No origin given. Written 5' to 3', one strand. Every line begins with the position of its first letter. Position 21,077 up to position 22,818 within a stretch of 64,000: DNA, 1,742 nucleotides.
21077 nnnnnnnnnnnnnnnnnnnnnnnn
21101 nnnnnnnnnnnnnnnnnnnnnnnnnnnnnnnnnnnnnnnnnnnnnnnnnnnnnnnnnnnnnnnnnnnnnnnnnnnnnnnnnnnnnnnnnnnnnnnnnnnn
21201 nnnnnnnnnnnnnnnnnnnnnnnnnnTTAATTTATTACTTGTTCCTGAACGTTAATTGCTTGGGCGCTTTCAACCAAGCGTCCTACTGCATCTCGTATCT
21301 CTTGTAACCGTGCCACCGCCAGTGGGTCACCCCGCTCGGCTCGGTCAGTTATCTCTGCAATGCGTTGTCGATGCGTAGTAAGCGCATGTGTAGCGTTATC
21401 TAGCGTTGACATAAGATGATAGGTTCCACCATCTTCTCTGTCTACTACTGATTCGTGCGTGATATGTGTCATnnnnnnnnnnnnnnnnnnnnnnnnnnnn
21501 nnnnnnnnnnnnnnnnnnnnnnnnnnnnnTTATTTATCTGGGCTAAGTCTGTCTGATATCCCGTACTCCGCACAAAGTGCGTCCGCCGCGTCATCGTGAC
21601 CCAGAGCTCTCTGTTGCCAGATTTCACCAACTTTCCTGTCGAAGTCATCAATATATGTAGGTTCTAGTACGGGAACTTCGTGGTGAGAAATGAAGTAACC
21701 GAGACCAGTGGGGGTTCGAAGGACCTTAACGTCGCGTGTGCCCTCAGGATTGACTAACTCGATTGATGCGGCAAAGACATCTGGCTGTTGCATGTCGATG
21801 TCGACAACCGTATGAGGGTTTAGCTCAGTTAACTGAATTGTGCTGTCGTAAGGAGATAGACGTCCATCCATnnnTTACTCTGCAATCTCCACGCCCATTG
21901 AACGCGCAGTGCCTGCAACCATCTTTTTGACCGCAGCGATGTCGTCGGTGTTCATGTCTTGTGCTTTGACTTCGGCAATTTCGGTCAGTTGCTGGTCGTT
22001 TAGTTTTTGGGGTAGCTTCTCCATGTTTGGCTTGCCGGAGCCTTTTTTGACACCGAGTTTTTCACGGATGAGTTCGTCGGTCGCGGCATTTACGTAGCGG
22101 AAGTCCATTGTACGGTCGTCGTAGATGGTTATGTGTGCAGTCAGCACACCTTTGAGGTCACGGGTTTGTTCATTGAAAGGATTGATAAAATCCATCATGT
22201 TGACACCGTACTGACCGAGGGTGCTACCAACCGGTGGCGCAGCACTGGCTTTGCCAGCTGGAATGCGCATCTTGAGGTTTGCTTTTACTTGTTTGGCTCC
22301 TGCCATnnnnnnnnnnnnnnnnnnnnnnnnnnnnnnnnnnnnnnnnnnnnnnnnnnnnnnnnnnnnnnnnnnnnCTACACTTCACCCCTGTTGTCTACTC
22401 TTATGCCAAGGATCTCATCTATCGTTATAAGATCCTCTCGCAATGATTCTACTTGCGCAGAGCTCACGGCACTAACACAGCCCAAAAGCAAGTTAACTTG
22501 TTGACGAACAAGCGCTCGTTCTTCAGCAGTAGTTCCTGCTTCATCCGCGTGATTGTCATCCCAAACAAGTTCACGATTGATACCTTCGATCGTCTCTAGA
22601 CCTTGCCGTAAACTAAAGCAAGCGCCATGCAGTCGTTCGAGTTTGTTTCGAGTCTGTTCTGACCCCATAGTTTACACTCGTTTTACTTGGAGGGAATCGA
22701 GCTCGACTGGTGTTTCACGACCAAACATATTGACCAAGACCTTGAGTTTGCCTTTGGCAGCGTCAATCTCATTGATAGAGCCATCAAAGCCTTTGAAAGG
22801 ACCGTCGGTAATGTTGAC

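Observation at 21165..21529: The rplA leader and Shine-Dalgarno region is duplicated in front of an inserted 81-aa ORF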

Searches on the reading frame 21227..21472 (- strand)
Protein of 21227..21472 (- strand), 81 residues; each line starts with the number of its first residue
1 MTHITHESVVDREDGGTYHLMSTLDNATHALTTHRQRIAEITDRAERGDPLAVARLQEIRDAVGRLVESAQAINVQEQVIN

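Call 7: search_protein_families(library=pfam, proteins=[window:21227-21472:-], max_evalue=0.1)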
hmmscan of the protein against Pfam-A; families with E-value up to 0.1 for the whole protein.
window:21227-21472:- (81 aa): 0 families

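Call 27: find_homologous_proteins(query=window:21227-21472:-, max_evalue=0.01)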
Query window:21227-21472:- (81 aa): 4 proteins with E <= 0.01 among 4 candidates.
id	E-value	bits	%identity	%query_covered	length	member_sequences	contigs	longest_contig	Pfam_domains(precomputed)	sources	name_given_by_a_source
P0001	4.5e-44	164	100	100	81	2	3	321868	-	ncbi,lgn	-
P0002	2.3e-29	118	76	99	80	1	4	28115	-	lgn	-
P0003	3.4e-29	117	76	94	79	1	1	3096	-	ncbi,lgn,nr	ncbi:hypothetical protein KA047_03970 [Candidatus Saccharibacteria bacterium]|nr:hypothetical protei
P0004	1.5e-26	109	71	94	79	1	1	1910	-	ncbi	-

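Call 28: find_encoding_contigs(protein=P0002, flank=3000, max_places=4)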
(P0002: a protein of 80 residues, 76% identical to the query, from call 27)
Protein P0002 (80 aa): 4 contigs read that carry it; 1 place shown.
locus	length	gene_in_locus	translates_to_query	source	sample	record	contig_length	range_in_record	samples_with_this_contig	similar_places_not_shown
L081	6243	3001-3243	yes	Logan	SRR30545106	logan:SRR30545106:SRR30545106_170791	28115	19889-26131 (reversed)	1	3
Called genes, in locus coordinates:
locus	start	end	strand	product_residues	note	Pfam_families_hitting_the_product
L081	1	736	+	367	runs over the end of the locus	PF00989:PAS (weak), PF13188:PAS_8 (weak), PF13426:PAS_9 (weak), PF00512:HisKA, PF13581:HATPase_c_2 (faint), PF02518:HATPase_c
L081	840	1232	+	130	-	PF00584:SecE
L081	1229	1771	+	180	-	PF02357:NusG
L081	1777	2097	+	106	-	-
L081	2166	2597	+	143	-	PF03946:Ribosomal_L11_N, PF00298:Ribosomal_L11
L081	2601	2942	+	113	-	-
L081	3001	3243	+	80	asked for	-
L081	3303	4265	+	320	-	PF00687:Ribosomal_L1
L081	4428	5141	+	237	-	PF22769:DCD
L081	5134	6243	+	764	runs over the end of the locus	PF01712:dNK (weak), PF02223:Thymidylate_kin, PF02511:Thy1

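Call 29: find_encoding_contigs(protein=P0003, flank=3000, max_places=3)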
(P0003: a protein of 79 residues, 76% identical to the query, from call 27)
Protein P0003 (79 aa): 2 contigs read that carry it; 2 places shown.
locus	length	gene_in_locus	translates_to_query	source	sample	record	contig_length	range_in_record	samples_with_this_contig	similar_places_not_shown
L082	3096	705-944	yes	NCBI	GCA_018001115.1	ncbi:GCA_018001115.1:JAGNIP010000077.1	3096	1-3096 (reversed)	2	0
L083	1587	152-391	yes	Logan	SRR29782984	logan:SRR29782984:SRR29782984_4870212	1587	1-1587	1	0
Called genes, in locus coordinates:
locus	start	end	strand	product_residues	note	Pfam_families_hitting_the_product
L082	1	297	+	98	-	PF00298:Ribosomal_L11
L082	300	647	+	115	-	-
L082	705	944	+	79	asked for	-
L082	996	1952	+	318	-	PF00687:Ribosomal_L1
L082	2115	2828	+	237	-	PF22769:DCD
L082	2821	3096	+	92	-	PF13401:AAA_22 (weak), PF20720:nSTAND3 (faint), PF02223:Thymidylate_kin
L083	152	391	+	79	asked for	-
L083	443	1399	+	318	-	PF00687:Ribosomal_L1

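Call 30: find_encoding_contigs(protein=P0004, flank=3000, max_places=3)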
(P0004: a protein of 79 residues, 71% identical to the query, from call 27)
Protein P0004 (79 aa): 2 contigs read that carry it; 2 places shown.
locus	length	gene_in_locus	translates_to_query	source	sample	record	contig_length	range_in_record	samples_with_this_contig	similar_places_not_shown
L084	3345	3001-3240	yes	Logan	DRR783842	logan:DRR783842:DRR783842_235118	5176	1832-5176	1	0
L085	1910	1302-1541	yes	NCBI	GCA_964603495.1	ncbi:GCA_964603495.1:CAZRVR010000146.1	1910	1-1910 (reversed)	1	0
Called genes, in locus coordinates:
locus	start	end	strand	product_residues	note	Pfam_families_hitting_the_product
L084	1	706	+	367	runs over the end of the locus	PF00989:PAS (weak), PF13188:PAS_8 (weak), PF13426:PAS_9 (weak), PF00512:HisKA, PF13581:HATPase_c_2 (faint), PF02518:HATPase_c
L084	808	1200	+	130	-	PF00584:SecE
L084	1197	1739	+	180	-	PF02357:NusG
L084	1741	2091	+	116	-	-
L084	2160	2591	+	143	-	PF03946:Ribosomal_L11_N, PF00298:Ribosomal_L11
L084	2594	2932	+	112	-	-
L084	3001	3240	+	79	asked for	-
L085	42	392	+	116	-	-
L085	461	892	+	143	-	PF03946:Ribosomal_L11_N, PF00298:Ribosomal_L11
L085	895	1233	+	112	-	-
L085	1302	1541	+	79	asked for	-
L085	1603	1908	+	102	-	?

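Call 37: find_encoding_contigs(protein=P0001, flank=1500, max_places=5)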
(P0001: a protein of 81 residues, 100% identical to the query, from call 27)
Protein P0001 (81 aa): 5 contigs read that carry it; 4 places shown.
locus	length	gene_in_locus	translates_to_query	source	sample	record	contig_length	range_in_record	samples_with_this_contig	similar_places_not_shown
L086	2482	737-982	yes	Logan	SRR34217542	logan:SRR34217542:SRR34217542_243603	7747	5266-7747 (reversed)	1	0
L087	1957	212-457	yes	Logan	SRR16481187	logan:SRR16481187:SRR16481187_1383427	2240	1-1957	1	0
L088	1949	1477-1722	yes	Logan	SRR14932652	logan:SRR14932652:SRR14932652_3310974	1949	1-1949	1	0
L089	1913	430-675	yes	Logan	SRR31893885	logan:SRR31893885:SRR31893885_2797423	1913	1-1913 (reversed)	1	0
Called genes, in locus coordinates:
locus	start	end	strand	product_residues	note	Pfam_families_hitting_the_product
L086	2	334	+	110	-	?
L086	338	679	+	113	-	-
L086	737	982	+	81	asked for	-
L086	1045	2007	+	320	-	PF00687:Ribosomal_L1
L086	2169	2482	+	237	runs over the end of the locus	PF22769:DCD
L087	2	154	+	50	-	?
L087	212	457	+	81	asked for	-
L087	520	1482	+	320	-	PF00687:Ribosomal_L1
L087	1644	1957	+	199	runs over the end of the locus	?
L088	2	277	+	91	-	?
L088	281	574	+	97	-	-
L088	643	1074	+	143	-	PF03946:Ribosomal_L11_N, PF00298:Ribosomal_L11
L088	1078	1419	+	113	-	-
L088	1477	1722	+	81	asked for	-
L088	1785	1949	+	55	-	?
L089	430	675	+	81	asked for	-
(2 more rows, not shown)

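Call 43: search_protein_families(library=ncbifam, proteins=[window:21227-21472:-], max_evalue=1)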
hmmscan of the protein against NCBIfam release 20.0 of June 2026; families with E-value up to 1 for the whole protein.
window:21227-21472:- (81 aa): 0 families

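Call 44: search_protein_families(library=phrogs, proteins=[window:21227-21472:-], max_evalue=1)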
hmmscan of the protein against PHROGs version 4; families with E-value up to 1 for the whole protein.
window:21227-21472:- (81 aa): 1 family
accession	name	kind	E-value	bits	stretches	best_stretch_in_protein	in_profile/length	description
phrog_23328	-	unknown function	0.2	13.2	1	47-73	24-50/93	-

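Call 52: predict_structure(alignment_id=A4)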
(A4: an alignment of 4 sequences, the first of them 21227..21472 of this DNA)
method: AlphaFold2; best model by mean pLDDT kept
length: 81 residues; sequences in the alignment: 4
mean_pLDDT: 82.4   pTM: 0.56
mean pLDDT of the five models: 82.4, 77.5, 77.4, 74.8, 74.0
residues with pLDDT >= 90: 45; 70-90: 18; 50-70: 7; < 50: 11
segments of 3 or more residues with pLDDT < 50: 1-10
pLDDT, mean of each block of 10 residues (from residue 1): 46 66 89 95 97 96 93 80 54
secondary structure, 60 per line:
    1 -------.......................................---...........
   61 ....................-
elements in order: H8-46 H50-80

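Call 55: search_protein_representatives(alignment_id=A4)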
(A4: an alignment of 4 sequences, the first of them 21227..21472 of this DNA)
Query: 4 sequences, 80 profile positions. Proteins with E-value up to 0.001 (for the whole library): 24; up to 1e-10: 4; up to 1e-30: 1. The best 24 are listed.
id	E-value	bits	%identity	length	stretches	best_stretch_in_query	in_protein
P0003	2.0e-45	168.8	-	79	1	1-79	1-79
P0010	1.3e-18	82.9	-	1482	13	36-73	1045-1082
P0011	1.4e-14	70.0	-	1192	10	33-70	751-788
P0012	1.1e-12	63.9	-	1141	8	34-65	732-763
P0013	2.3e-10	56.5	-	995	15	34-69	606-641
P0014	2.1e-08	50.2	-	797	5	37-65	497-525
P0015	2.1e-07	47.0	-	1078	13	34-68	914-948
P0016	2.5e-07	46.8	-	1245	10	32-65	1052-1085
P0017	5.9e-07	45.6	-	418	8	35-57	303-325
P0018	1.2e-06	44.6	-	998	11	35-66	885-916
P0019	5.4e-06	42.5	-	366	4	37-65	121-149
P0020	1.3e-05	41.3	-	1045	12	31-59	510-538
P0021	1.7e-05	40.9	-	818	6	25-59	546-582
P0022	2.2e-05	40.5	-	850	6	34-70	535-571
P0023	3.1e-05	40.0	-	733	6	22-63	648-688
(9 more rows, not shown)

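Call 56: fold_search(model_id=the predicted structure, library=pdb)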
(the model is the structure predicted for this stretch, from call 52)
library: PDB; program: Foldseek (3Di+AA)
matches with E <= 10: 3; with E <= 0.001: 0
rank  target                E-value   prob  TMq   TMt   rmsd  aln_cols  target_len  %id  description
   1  6yxx_EA               6.5e+00  0.08  0.43  0.09   5.7        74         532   22  State A of the Trypanosoma brucei mitoribosomal large subunit assembly intermediate (released 2020-10-14)
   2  7e8o_C                6.5e+00  0.05  0.30  0.16   3.4        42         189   14  Crystal structure of proteinaceous RNase P(PRORP) from Planctomycetes bacterium GWF2_40_8 complexed with Escherichia c (released 2022-03-02)
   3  9g25_J                9.9e+00  0.08  0.42  0.31   3.3        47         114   23  snR30 snoRNP - State 1 - Utp23-Krr1-deltaC3 (released 2025-06-18)

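Call 57: find_related_loci(query=A4, collection=metagenome_contigs, flank=2000)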
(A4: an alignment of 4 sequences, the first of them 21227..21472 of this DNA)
Query A4 (81 aa) in metagenome_contigs; peptide patterns used: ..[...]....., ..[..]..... (x = any residue, [..] = any of these).
91 stretches matched a pattern, but none encodes a relative of the query by tblastn (E <= 1e-3).

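Call 80: search_protein_families(library=padloc, proteins=[window:21227-21472:-], max_evalue=1)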
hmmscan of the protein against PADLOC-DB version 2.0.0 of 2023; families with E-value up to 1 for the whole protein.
window:21227-21472:- (81 aa): 0 families

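Call 81: search_solved_structures(query=A4, max_evalue=1)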
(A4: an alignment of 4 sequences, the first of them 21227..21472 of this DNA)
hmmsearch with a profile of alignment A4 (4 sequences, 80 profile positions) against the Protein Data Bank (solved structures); distinct sequences matched with E-value up to 1: 16.
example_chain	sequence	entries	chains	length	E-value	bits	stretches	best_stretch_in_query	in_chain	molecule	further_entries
7rkc_A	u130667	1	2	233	0.19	15.1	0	29-73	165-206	D_3_633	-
9smy_A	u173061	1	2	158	0.21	14.9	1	43-76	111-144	HAMP domain-containing protein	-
7rmy_A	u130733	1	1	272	0.24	14.7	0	39-61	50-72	De Novo designed tunable homodimer, D_3-337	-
1z05_A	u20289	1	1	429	0.27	14.6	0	37-66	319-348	transcriptional regulator, ROK family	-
8sa0_A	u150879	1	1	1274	0.39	14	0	23-62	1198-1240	ATP-dependent translocase ABCB1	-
6qex_A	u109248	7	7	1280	0.39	14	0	23-62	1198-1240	Multidrug resistance protein 1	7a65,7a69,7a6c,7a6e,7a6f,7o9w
8gmg_A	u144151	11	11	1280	0.39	14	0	23-62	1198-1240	ATP-dependent translocase ABCB1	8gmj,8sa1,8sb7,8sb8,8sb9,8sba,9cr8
6c0v_A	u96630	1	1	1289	0.5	13.7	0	23-62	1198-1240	Multidrug resistance protein 1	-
5m48_A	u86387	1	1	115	0.54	13.6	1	3-42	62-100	Regulator of Ty1 transposition protein 103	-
4f4c_A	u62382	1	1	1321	0.61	13.4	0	24-69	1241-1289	Multidrug resistance protein pgp-1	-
7p54_A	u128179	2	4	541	0.62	13.4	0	15-75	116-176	Protein tweety homolog 2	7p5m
8y6h_A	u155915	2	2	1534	0.62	13.4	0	23-62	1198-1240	ATP-dependent translocase ABCB1,mNeonGreen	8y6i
8tm9_A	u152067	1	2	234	0.63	13.4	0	37-73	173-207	D_3_633_8x peptide bound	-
9bth_L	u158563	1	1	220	0.67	13.3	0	7-18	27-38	Light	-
9dso_C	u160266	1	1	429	0.69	13.2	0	3-51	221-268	Regulator of Ty1 transposition protein 103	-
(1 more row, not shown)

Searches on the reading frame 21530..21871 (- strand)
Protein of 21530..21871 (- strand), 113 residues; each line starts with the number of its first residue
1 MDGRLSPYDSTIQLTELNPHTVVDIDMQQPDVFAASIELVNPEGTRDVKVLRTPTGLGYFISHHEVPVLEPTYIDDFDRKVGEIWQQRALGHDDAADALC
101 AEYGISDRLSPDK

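Call 7: search_protein_families(library=pfam, proteins=[window:21530-21871:-], max_evalue=0.1)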
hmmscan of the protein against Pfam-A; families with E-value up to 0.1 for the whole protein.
window:21530-21871:- (113 aa): 0 families

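Call 38: find_homologous_proteins(query=window:21530-21871:-, max_evalue=0.01)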
Query window:21530-21871:- (113 aa): 5 proteins with E <= 0.01 among 7 candidates.
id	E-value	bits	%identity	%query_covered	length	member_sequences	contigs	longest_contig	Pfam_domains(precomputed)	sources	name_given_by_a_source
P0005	1.9e-70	252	100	100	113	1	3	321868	-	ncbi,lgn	-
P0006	3.0e-51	190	77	99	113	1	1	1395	-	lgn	-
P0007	1.3e-47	179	75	96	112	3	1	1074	-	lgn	-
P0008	3.4e-47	177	66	100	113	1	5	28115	-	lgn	-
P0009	6.0e-44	167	67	100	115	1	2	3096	-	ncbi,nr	ncbi:hypothetical protein KA047_03975 [Candidatus Saccharibacteria bacterium]|nr:hypothetical protei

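Call 43: search_protein_families(library=ncbifam, proteins=[window:21530-21871:-], max_evalue=1)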
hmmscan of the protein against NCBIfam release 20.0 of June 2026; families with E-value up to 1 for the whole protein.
window:21530-21871:- (113 aa): 0 families

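Call 44: search_protein_families(library=phrogs, proteins=[window:21530-21871:-], max_evalue=1)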
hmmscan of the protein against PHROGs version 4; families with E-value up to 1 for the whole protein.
window:21530-21871:- (113 aa): 0 families

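Call 67: predict_structure(alignment_id=A5)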
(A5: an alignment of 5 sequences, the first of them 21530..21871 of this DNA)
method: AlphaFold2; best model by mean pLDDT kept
length: 113 residues; sequences in the alignment: 5
mean_pLDDT: 48.6   pTM: 0.39
mean pLDDT of the five models: 48.6, 46.6, 46.3, 45.7, 45.2
residues with pLDDT >= 90: 2; 70-90: 26; 50-70: 7; < 50: 78
segments of 3 or more residues with pLDDT < 50: 1-73, 109-113
pLDDT, mean of each block of 10 residues (from residue 1): 31 31 36 38 43 34 38 60 76 85 66 35
secondary structure, 60 per line:
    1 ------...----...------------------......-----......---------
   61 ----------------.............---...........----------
elements in order: E35-40 E46-51 H77-89 H93-103

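Call 80: search_protein_families(library=padloc, proteins=[window:21530-21871:-], max_evalue=1)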
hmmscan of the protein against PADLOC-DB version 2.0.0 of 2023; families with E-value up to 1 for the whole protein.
window:21530-21871:- (113 aa): 0 families

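Call 82: search_solved_structures(query=A5, max_evalue=1)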
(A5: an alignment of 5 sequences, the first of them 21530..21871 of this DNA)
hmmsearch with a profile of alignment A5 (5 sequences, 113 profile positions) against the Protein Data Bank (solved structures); distinct sequences matched with E-value up to 1: 4.
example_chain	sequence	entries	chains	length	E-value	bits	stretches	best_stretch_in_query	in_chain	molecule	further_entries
2xvn_A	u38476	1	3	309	0.29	14.5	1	34-96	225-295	ASPERGILLUS FUMIGATUS CHITINASE A1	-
4tx6_A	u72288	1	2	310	0.29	14.5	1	34-96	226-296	Class III chitinase ChiA1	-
2xtk_A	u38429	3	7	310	0.29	14.5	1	34-96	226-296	CLASS III CHITINASE CHIA1 | CHITINASE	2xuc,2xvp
6v8h_A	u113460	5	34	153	0.29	14.5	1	15-82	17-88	Ara h 8 allergen isoform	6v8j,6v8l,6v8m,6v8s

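Call 84: find_encoding_contigs(protein=P0006, flank=1500, max_places=2)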
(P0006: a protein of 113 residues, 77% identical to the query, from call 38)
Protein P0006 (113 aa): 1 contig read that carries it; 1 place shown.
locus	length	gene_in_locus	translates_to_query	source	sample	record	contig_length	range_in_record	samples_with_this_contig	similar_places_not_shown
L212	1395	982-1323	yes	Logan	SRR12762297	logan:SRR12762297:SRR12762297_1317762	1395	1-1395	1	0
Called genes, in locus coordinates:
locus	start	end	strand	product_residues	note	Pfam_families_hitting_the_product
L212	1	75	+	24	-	?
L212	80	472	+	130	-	-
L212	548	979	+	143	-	PF03946:Ribosomal_L11_N, PF00298:Ribosomal_L11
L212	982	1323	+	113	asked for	-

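Call 85: find_encoding_contigs(protein=P0007, flank=1500, max_places=2)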
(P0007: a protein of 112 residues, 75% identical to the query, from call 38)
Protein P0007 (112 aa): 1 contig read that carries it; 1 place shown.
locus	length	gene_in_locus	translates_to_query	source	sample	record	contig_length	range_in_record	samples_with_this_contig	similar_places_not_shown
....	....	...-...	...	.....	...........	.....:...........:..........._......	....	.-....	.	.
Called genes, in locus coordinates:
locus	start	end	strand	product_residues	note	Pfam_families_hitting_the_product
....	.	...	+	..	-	?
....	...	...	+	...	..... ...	-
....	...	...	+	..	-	-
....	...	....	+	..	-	?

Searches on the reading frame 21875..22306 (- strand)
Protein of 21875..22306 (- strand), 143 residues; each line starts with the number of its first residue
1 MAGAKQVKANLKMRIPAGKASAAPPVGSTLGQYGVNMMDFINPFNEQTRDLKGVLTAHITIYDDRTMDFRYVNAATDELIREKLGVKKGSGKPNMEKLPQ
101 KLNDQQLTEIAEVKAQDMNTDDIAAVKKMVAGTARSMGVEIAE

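Call 7: search_protein_families(library=pfam, proteins=[window:21875-22306:-], max_evalue=0.1)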
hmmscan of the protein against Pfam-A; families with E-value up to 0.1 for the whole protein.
window:21875-22306:- (143 aa): 2 families
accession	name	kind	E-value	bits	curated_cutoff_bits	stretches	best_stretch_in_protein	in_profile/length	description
PF03946.19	Ribosomal_L11_N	-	5.8e-20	71.3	32.9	1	12-66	2-57/58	Ribosomal protein L11, N-terminal domain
PF00298.24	Ribosomal_L11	-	1.6e-17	64.1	21.4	1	76-141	5-69/69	Ribosomal protein L11, RNA binding domain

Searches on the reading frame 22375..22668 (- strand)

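Call 7: search_protein_families(library=pfam, proteins=[window:22375-22668:-], max_evalue=0.1)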
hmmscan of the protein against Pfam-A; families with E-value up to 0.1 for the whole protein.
window:22375-22668:- (97 aa): 1 family
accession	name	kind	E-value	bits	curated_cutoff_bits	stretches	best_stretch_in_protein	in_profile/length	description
PF13458.12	Peripla_BP_6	-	0.062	13.4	31.7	1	27-79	38-92/343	Periplasmic binding protein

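Call 43: search_protein_families(library=ncbifam, proteins=[window:22375-22668:-], max_evalue=1)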
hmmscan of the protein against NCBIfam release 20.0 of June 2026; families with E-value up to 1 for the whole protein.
window:22375-22668:- (97 aa): 0 families

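Call 44: search_protein_families(library=phrogs, proteins=[window:22375-22668:-], max_evalue=1)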
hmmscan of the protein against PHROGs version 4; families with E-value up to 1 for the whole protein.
window:22375-22668:- (97 aa): 0 families

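Call 80: search_protein_families(library=padloc, proteins=[window:22375-22668:-], max_evalue=1)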
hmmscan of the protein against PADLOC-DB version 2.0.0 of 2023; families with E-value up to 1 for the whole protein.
window:22375-22668:- (97 aa): 0 families
